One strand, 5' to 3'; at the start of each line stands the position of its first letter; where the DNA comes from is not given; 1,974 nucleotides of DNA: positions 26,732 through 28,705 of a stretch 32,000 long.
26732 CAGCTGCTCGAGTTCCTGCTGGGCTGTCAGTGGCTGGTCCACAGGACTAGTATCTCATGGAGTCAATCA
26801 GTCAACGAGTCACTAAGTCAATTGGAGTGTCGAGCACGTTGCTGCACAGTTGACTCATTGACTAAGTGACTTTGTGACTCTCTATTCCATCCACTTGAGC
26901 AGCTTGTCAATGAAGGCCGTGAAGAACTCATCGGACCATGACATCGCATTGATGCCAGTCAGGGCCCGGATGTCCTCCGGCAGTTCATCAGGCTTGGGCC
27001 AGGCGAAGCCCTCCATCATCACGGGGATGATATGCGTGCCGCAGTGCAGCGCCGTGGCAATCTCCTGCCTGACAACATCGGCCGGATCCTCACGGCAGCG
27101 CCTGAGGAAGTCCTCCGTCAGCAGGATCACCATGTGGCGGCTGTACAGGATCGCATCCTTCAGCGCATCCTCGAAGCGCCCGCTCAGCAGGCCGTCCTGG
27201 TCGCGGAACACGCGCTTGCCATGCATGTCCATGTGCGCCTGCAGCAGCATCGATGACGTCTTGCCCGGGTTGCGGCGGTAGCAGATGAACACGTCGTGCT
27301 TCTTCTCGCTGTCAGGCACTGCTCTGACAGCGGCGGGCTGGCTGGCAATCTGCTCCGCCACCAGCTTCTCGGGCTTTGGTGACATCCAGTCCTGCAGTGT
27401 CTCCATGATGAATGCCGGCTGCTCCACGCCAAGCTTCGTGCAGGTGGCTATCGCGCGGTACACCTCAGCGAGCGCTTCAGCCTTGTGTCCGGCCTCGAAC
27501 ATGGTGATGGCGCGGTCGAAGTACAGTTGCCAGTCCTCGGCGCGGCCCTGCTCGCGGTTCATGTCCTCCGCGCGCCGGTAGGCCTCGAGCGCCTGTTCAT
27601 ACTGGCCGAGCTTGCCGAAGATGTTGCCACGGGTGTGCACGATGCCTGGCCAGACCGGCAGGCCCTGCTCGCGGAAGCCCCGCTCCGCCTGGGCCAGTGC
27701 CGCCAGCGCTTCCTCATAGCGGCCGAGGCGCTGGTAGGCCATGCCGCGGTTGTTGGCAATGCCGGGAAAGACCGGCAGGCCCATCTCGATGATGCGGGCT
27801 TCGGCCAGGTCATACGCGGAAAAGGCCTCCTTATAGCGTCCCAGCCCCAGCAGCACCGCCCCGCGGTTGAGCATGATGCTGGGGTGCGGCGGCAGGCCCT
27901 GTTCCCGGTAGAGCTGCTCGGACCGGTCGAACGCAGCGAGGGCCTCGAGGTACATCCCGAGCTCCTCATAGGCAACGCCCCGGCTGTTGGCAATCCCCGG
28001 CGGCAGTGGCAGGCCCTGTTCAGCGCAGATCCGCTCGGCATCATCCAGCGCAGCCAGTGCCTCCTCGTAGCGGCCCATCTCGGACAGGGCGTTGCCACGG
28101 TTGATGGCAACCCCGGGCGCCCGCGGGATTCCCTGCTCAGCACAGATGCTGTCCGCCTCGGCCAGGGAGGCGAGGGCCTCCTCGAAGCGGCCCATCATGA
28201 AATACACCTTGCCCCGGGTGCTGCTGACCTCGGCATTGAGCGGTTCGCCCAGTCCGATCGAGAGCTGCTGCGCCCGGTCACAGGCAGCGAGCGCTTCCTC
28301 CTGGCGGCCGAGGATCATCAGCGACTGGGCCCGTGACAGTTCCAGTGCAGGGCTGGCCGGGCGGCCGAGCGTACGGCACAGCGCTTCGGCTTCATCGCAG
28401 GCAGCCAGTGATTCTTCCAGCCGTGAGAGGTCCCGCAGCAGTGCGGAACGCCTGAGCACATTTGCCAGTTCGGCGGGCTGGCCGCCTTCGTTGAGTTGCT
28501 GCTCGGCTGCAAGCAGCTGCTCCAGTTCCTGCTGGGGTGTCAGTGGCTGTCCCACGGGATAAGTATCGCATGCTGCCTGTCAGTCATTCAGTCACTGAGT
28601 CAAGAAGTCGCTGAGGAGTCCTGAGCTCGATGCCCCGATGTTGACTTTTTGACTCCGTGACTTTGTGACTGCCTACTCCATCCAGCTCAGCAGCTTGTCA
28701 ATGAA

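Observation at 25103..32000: Tandem array of at least four TPR-TIR paralogs lacking any NTPase module - candidate undescribed TIR-based conflict or immunity locus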

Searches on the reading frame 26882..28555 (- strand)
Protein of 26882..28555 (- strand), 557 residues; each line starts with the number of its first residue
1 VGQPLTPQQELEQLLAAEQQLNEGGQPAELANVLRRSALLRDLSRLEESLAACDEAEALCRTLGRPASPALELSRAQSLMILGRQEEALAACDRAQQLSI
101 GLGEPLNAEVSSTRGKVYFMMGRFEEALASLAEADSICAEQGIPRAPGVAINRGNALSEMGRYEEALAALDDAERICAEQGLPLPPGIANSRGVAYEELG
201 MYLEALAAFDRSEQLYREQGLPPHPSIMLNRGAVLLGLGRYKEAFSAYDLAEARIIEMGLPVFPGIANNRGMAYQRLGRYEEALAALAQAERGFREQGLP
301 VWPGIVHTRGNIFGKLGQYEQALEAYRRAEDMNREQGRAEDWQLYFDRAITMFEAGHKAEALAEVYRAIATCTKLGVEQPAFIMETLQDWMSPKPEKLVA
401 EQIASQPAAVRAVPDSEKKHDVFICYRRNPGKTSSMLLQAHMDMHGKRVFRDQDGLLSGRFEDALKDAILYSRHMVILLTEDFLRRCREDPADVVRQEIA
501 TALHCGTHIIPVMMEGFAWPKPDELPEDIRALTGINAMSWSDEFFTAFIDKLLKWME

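Call 3: search_protein_families(library=pfam, proteins=[window:26882-28555:-], max_evalue=0.01)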
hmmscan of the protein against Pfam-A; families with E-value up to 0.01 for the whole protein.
window:26882-28555:- (557 aa): 20 families
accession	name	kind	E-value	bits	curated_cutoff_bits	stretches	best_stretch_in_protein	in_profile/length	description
PF00515.34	TPR_1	-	1.9e-30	103.9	27.8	3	309-333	7-31/34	Tetratricopeptide repeat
PF07719.23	TPR_2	-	9.3e-30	100.7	27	3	267-290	4-27/34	Tetratricopeptide repeat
PF13424.12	TPR_12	-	2.7e-28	98.4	30.1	4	266-334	5-76/77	Tetratricopeptide repeat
PF13181.12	TPR_8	-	6.4e-19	66.9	25.7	2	307-335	5-33/34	Tetratricopeptide repeat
PF13432.12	TPR_16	-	6.4e-18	65.3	32.7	3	309-370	3-58/65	Tetratricopeptide repeat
PF13431.12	TPR_17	-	2.3e-14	52.8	24.4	0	264-284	13-33/34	Tetratricopeptide repeat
PF13371.12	TPR_9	-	3.6e-12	46.5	35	0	268-289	33-54/73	Tetratricopeptide repeat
PF13428.12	TPR_14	-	1.6e-11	44.1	23.5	0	270-292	7-29/44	Tetratricopeptide repeat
PF07721.20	TPR_4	-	1.8e-11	44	27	0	269-289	6-26/26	Tetratricopeptide repeat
PF13414.12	TPR_11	-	6.8e-11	42.1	26.8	1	310-332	1-23/42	TPR repeat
PF13676.11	TIR_2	-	2.3e-09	38.2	28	1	422-552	1-121/122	TIR domain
PF13374.12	TPR_10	-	2.7e-08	34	27.5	0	267-290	5-28/42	Tetratricopeptide repeat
PF17004.11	SRP_TPR_like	-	7.1e-08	32.9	35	0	268-332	18-67/109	Putative TPR-like repeat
PF16068.10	DUF4810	-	4.8e-07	30.7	34.7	0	178-218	37-77/85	Domain of unknown function (DUF4810)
PF14559.12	TPR_19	-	1.4e-06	29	25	1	119-173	2-51/68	Tetratricopeptide repeat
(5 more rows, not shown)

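Call 4: search_protein_families(library=padloc, proteins=[window:26882-28555:-], max_evalue=0.01)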
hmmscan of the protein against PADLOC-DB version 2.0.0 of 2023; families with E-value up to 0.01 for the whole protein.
window:26882-28555:- (557 aa): 4 families
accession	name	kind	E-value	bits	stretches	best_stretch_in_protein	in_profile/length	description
PDLC02012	SAVED5--SAVED_TIR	-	2.2e-05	21.8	1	420-484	14-78/404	-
PDLC00728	Effector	-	3.2e-05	21.1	1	416-470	6-60/432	TIR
PDLC05062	PDC-S66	-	0.0068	13.9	0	408-486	137-216/282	-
PDLC00727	Effector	-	0.0072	12.8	0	420-471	174-225/590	TIR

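Call 11: find_encoding_contigs(protein=window:26882-28555:-, flank=10000, max_places=6)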
Protein window:26882-28555:- (557 aa): 11 contigs read that carry it; 6 places shown.
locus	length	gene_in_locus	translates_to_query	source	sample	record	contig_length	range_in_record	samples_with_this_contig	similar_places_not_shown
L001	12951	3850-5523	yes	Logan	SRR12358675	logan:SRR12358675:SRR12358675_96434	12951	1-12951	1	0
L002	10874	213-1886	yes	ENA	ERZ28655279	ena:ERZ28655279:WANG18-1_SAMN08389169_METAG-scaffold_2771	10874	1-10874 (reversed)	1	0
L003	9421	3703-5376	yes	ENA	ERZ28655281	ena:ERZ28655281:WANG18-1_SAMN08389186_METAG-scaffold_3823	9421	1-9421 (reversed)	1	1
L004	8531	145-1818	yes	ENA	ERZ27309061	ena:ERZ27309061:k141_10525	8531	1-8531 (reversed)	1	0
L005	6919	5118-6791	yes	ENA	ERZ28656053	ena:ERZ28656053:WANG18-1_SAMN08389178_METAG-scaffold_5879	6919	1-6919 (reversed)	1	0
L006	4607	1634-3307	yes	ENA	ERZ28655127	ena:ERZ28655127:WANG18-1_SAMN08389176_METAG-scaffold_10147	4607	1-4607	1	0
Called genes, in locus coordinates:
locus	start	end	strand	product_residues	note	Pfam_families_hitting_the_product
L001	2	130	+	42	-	?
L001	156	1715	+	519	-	-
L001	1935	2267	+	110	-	PF02369:Big_1 (weak), PF13620:CarboxypepD_reg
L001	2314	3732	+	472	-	PF13432:TPR_16 (faint), PF00515:TPR_1 (faint), PF07719:TPR_2 (faint), PF13374:TPR_10 (faint), PF13181:TPR_8 (faint), PF13414:TPR_11 (faint), PF13424:TPR_12, PF13676:TIR_2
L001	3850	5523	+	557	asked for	-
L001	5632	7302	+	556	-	PF13428:TPR_14 (faint), PF13432:TPR_16 (faint), PF16068:DUF4810 (faint), PF00515:TPR_1 (faint), PF07719:TPR_2 (faint), PF13424:TPR_12 (faint), PF17004:SRP_TPR_like (faint), PF13676:TIR_2 (weak), +3 more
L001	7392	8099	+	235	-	-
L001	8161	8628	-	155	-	PF04343:DUF488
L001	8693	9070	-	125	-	PF00903:Glyoxalase (weak)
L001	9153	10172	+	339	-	PF00034:Cytochrom_C (faint), PF13442:Cytochrome_CBB3 (faint)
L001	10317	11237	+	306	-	-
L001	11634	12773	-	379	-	PF05935:Arylsulfotrans (faint)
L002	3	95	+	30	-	?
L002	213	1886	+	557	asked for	-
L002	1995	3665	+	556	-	PF13428:TPR_14 (faint), PF13432:TPR_16 (faint), PF16068:DUF4810 (faint), PF00515:TPR_1 (faint), PF07719:TPR_2 (faint), PF13424:TPR_12 (faint), PF17004:SRP_TPR_like (faint), PF13676:TIR_2 (weak), +3 more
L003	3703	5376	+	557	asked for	-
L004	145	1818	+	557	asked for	-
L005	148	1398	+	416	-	PF01553:Acyltransferase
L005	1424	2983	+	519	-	-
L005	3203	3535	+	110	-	PF02369:Big_1 (weak), PF13620:CarboxypepD_reg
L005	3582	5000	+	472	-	PF13432:TPR_16 (faint), PF00515:TPR_1 (faint), PF07719:TPR_2 (faint), PF13374:TPR_10 (faint), PF13181:TPR_8 (faint), PF13414:TPR_11 (faint), PF13424:TPR_12, PF13676:TIR_2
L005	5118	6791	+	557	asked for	-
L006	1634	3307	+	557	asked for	-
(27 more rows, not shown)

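Call 44: find_homologous_proteins(query=window:26885-28555:-, max_evalue=1e-10)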
Query window:26885-28555:- (557 aa): 947 proteins with E <= 1e-10 among 8000 candidates; the best 120 are listed.
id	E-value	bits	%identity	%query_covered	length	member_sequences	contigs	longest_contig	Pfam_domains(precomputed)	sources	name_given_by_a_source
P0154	2.8e-200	685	57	100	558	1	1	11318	PF13431.13,PF16068.11,PF13414.13,PF13176.13,PF13428.13,PF13676.12,PF07721.21,PF13371.13,PF17874.8,PF00515.35,PF13424.13,PF13432.13,PF13181.13,PF07719.24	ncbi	-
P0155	8.2e-191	653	55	100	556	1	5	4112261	PF07721.21,PF16068.11,PF13414.13,PF00515.35,PF13424.13,PF13432.13,PF17004.12,PF13428.13,PF13676.12,PF13181.13,PF07719.24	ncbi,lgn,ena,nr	ncbi:MAG: tetratricopeptide repeat protein [Planctomycetales bacterium]|nr:tetratricopeptide repeat 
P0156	1.2e-187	643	58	90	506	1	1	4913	PF16068.11,PF13414.13,PF17004.12,PF13428.13,PF13676.12,PF07721.21,PF13371.13,PF17874.8,PF00515.35,PF13424.13,PF13432.13,PF13181.13,PF07719.24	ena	-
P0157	1.1e-173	597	53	100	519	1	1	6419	PF10602.16,PF13431.13,PF13414.13,PF13176.13,PF13428.13,PF13676.12,PF13374.13,PF07721.21,PF17874.8,PF00515.35,PF13424.13,PF13432.13,PF13181.13,PF07719.24,PF13174.13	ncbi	-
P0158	2.1e-165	570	60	78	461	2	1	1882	PF13431.13,PF13414.13,PF13428.13,PF13676.12,PF12688.14,PF13374.13,PF07721.21,PF13371.13,PF17874.8,PF00515.35,PF13424.13,PF13432.13,PF13181.13,PF07719.24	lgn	-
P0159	3.6e-161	556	55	89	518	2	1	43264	PF13431.13,PF16068.11,PF13414.13,PF13428.13,PF13676.12,PF13374.13,PF07721.21,PF17874.8,PF00515.35,PF13424.13,PF13432.13,PF13181.13,PF07719.24,PF13174.13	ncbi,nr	ncbi:tetratricopeptide repeat protein [bacterium]|nr:tetratricopeptide repeat protein [bacterium]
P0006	4.7e-147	509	48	98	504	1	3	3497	PF13431.13,PF13414.13,PF17874.8,PF00515.35,PF12895.14,PF13424.13,PF13432.13,PF13428.13,PF13676.12,PF13181.13,PF07719.24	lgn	-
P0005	2.9e-139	483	45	100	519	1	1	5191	PF21545.4,PF13428.13,PF13676.12,PF13374.13,PF07721.21,PF14559.13,PF17874.8,PF00515.35,PF13424.13,PF13432.13,PF13181.13,PF07719.24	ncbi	-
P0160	5.1e-134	466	45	100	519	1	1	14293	PF13431.13,PF13176.13,PF13428.13,PF13676.12,PF13374.13,PF14559.13,PF17874.8,PF00515.35,PF13424.13,PF13432.13,PF13181.13,PF07719.24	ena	-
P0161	4.2e-124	433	45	83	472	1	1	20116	PF00515.35,PF13424.13,PF13676.12,PF13181.13,PF07719.24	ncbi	-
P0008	9.3e-118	412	42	91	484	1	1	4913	PF13431.13,PF17874.8,PF00515.35,PF13424.13,PF13432.13,PF13676.12,PF13181.13,PF07719.24,PF13374.13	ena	-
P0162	2.7e-51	193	33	57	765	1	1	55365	PF03704.24,PF09976.16,PF25060.1,PF13414.13,PF12569.15,PF13374.13,PF07721.21,PF24575.2,PF00515.35,PF13424.13,PF07719.24,PF13174.13,PF20308.5,PF25063.1,PF14853.13,PF13431.13,PF23914.2,PF25062.2,PF13176.13,PF13428.13,PF04733.21,PF25064.2,PF14559.13,PF10516.16,PF13371.13,PF12895.14,PF21033.5,PF13432.13,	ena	-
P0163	1.7e-42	164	34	63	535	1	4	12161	PF03704.24,PF13414.13,PF12569.15,PF13374.13,PF07721.21,PF00515.35,PF13424.13,PF13429.13,PF14561.13,PF07719.24,PF13174.13,PF20308.5,PF13431.13,PF23914.2,PF13176.13,PF13428.13,PF04733.21,PF14559.13,PF13371.13,PF12895.14,PF21033.5,PF13432.13,PF13181.13,PF12968.14,PF01239.29,PF24726.2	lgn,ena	-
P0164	8.4e-42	162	30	60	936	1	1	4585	PF09976.16,PF13414.13,PF12569.15,PF13844.13,PF13374.13,PF07721.21,PF24575.2,PF00515.35,PF13424.13,PF07719.24,PF13174.13,PF20308.5,PF13431.13,PF23914.2,PF25062.2,PF13176.13,PF13428.13,PF04733.21,PF25064.2,PF14559.13,PF13371.13,PF12895.14,PF21033.5,PF13432.13,PF06552.19,PF13181.13,PF12968.14,PF01239.2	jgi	jgi:protein O-GlcNAc transferase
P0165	4.8e-41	159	31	57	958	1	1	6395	PF10602.16,PF03704.24,PF16068.11,PF12862.14,PF13414.13,PF21545.4,PF01535.27,PF17004.12,PF13374.13,PF07721.21,PF00515.35,PF04212.25,PF13424.13,PF28559.1,PF14938.13,PF08626.17,PF07719.24,PF13174.13,PF13431.13,PF13176.13,PF13428.13,PF12770.13,PF04297.21,PF25930.1,PF25064.2,PF14559.13,PF13371.13,PF17874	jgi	-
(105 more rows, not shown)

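Call 51: find_encoding_contigs(protein=P0155, flank=10000, max_places=3)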
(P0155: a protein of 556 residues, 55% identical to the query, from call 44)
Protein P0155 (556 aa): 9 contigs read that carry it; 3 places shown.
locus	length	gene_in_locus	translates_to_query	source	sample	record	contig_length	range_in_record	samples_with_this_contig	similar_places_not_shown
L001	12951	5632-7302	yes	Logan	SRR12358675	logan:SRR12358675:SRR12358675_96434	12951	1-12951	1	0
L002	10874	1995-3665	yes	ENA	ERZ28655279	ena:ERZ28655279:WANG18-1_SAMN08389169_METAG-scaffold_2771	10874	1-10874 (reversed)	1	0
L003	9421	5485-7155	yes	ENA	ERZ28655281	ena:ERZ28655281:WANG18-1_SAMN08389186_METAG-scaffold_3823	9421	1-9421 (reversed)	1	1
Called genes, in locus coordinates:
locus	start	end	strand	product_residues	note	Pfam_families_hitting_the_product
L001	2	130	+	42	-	?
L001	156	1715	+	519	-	-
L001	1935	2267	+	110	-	PF02369:Big_1 (weak), PF13620:CarboxypepD_reg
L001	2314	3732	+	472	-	PF13432:TPR_16 (faint), PF00515:TPR_1 (faint), PF07719:TPR_2 (faint), PF13374:TPR_10 (faint), PF13181:TPR_8 (faint), PF13414:TPR_11 (faint), PF13424:TPR_12, PF13676:TIR_2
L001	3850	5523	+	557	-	-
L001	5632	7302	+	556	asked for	PF13428:TPR_14 (faint), PF13432:TPR_16 (faint), PF16068:DUF4810 (faint), PF00515:TPR_1 (faint), PF07719:TPR_2 (faint), PF13424:TPR_12 (faint), PF17004:SRP_TPR_like (faint), PF13676:TIR_2 (weak), +3 more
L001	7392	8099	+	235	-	-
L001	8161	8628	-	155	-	PF04343:DUF488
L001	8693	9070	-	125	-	PF00903:Glyoxalase (weak)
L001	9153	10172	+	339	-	PF00034:Cytochrom_C (faint), PF13442:Cytochrome_CBB3 (faint)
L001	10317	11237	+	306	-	-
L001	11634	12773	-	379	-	PF05935:Arylsulfotrans (faint)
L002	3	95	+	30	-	?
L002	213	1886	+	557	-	-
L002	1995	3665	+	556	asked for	PF13428:TPR_14 (faint), PF13432:TPR_16 (faint), PF16068:DUF4810 (faint), PF00515:TPR_1 (faint), PF07719:TPR_2 (faint), PF13424:TPR_12 (faint), PF17004:SRP_TPR_like (faint), PF13676:TIR_2 (weak), +3 more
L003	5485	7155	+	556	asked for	PF13428:TPR_14 (faint), PF13432:TPR_16 (faint), PF16068:DUF4810 (faint), PF00515:TPR_1 (faint), PF07719:TPR_2 (faint), PF13424:TPR_12 (faint), PF17004:SRP_TPR_like (faint), PF13676:TIR_2 (weak), +3 more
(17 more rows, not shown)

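Call 52: find_encoding_contigs(protein=P0160, flank=10000, max_places=3)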
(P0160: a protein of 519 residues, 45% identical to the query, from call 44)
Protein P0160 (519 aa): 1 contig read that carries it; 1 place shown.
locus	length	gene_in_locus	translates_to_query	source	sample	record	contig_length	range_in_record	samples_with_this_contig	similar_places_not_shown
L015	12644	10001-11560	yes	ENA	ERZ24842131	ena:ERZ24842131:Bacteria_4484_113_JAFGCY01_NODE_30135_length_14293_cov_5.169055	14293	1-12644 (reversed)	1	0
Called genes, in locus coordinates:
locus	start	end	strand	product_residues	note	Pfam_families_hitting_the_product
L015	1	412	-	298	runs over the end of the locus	PF20181:DUF6544, PF21900:DUF6920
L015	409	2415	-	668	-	PF00871:Acetate_kinase, PF01515:PTA_PTB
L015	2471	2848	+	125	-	PF00903:Glyoxalase (faint)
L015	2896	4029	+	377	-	PF01699:Na_Ca_ex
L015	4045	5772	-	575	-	-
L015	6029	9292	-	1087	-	PF05257:CHAP, PF22352:K319L-like_PKD (faint)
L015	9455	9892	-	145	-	-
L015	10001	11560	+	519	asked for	PF14559:TPR_19 (faint), PF07719:TPR_2 (faint), PF13181:TPR_8 (faint), PF13428:TPR_14 (faint), PF17874:TPR_MalT, PF13424:TPR_12 (weak), PF13432:TPR_16 (weak), PF13676:TIR_2, +4 more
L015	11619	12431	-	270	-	PF04184:ST7 (faint)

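Call 54: find_encoding_contigs(protein=P0159, flank=10000, max_places=2)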
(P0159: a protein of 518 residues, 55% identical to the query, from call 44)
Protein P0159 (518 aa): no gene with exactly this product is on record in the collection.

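Call 55: find_encoding_contigs(protein=P0161, flank=10000, max_places=2)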
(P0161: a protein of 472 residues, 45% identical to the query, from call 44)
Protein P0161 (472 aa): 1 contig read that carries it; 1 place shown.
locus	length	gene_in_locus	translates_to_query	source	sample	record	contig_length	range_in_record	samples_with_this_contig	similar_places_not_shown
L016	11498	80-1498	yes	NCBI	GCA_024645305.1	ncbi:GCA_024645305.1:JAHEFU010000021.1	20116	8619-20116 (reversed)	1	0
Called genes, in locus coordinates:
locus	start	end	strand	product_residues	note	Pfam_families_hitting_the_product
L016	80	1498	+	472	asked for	PF13181:TPR_8 (faint), PF13424:TPR_12 (faint), PF00515:TPR_1 (faint), PF07719:TPR_2 (faint), PF13676:TIR_2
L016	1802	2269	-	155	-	-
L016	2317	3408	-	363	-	PF01266:DAO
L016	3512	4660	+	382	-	-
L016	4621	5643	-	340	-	PF00515:TPR_1 (faint), PF07719:TPR_2 (faint), PF14938:SNAP (faint), PF13424:TPR_12 (weak)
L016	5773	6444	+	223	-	PF05724:TPMT, PF13489:Methyltransf_23, PF08241:Methyltransf_11, PF08242:Methyltransf_12, PF13649:Methyltransf_25, PF13847:Methyltransf_31 (weak)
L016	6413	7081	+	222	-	PF01966:HD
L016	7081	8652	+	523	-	PF03816:LytR_cpsA_psr, PF18911:PKD_4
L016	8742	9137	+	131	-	PF02410:RsfS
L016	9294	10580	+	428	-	-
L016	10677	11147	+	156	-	-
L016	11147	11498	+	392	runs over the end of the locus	PF00383:dCMP_cyt_deam_1, PF01872:RibD_C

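Call 57: predict_structure(alignment_id=A5)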
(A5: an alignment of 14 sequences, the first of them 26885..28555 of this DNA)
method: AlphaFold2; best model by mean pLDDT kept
length: 557 residues; sequences in the alignment: 14
mean_pLDDT: 81.9   pTM: 0.64
mean pLDDT of the five models: 81.9, 81.8, 81.2, 80.1, 80.1
residues with pLDDT >= 90: 235; 70-90: 193; 50-70: 115; < 50: 14
segments of 3 or more residues with pLDDT < 50: 428-431, 455-459
pLDDT, mean of each block of 10 residues (from residue 1): 72 91 85 91 89 93 87 94 91 96 93 94 93 96 93 91 92 96 93 89 93 94 90 86 93 88 92 87 96 87 93 92 96 82 89 87 85 70 65 55 57 76 65 59 73 49 73 78 69 72 76 63 65 56 54 63
secondary structure, 60 per line:
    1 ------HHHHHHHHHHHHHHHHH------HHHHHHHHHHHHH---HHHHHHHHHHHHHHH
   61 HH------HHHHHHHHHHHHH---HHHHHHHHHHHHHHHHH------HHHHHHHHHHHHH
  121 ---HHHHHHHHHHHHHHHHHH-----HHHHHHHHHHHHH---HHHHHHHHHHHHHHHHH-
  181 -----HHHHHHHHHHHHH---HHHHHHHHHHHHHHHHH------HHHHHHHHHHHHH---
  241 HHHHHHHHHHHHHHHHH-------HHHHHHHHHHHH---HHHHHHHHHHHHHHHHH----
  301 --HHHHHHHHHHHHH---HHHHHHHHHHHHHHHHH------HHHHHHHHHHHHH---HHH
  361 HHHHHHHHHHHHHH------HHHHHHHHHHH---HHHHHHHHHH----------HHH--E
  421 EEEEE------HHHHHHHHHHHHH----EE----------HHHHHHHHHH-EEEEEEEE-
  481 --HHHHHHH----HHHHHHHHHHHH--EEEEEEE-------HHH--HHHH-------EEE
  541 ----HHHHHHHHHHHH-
elements in order: H7-23 H30-42 H46-62 H69-81 H85-101 H108-120 H124-141 H147-159 H163-179 H186-198 H202-218 H225-237 H241-257 H265-276 H280-296 H303-315 H319-335 H342-354 H358-374 H381-391 H395-404 E420-425 H432-444 H461-470 E472-479 H483-489 H494-505 E508-514 H527-530 E538-540 H545-556

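Call 60: fold_search(model_id=the predicted structure, library=pdb)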
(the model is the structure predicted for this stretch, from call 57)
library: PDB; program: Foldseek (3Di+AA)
matches with E <= 10: 1641; with E <= 0.001: 461
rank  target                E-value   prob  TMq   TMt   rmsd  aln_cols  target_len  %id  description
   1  5orm                  3.5e-11  1.00  0.28  0.41  13.3       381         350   22  Crystal structure of designed cPPR-Telo1 (released 2018-06-20)
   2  7ntf_A                2.4e-10  1.00  0.41  0.27  17.1       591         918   17  Cryo-EM structure of unliganded O-GlcNAc transferase (released 2021-11-17)
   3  5orq_A                3.1e-10  1.00  0.34  0.48  11.7       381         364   22  Crystal structure of designed cPPR-Telo1 in complex with ssDNA (released 2018-06-20)
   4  7y4i_B                4.6e-10  1.00  0.27  0.19  19.3       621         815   13  Crystal structure of SPINDLY in complex with GDP (released 2022-12-07)
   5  7anw_A                5.0e-10  1.00  0.23  0.20  20.6       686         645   20  hSARM1 NAD+ complex (released 2020-11-11)
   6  8dtf_A                1.4e-09  1.00  0.24  0.18  23.1       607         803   12  Cryo-EM structure of the full length Arabidopsis SPY with complete TPRs (released 2023-03-08)
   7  8chy                  1.5e-09  1.00  0.27  0.49   9.6       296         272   21  Crystal structure of an 8-repeat consensus TPR superhelix with Zinc. (released 2024-02-21)
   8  7qg0_A                1.8e-09  1.00  0.24  0.22  20.4       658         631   21  Inhibitor-induced hSARM1 duplex (released 2022-12-21)
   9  7y4i_A                1.9e-09  1.00  0.27  0.19  18.3       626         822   12  Crystal structure of SPINDLY in complex with GDP (released 2022-12-07)
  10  8dtg_A                2.1e-09  1.00  0.25  0.19  21.4       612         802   13  Cryo-EM structure of Arabidopsis SPY alternative conformation 1 (released 2023-03-08)
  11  5i9g_C                5.1e-09  1.00  0.34  0.47  11.9       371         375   18  Crystal structure of designed pentatricopeptide repeat protein dPPR-U8C2 in complex with its target RNA U8C2 (released 2016-04-27)
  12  6vbv_4                5.4e-09  1.00  0.40  0.52   8.0       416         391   17  Structure of the bovine BBSome:ARL6:GTP complex (released 2020-01-29)
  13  6voa_E                5.6e-09  1.00  0.39  0.52   8.0       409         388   17  Cryo-EM structure of the BBSome-ARL6 complex (released 2020-06-24)
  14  6zfx_A                6.6e-09  1.00  0.23  0.20  20.5       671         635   20  hSARM1 GraFix-ed (released 2020-11-18)
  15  9l2g_F                7.4e-09  1.00  0.22  0.20  20.4       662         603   18  Structure of SARM1 2C-mutant bound to M1 (released 2025-03-19)
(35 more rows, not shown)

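Call 73: search_protein_families(library=pfam, proteins=[L005:148-1398:+, L015:9455-9892:-, L015:4045-5772:-], max_evalue=0.001)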
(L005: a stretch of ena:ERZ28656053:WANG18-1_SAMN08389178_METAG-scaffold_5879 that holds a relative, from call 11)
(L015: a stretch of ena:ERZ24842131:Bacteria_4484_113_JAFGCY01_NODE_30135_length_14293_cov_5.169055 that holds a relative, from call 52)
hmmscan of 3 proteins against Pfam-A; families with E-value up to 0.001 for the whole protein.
L005:148-1398:+ (416 aa): 1 family
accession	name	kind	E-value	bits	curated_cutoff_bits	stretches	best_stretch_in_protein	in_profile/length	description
PF01553.26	Acyltransferase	-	3.7e-12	46.6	23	1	62-189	13-131/132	Acyltransferase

L015:9455-9892:- (145 aa): 0 families

L015:4045-5772:- (575 aa): 0 families
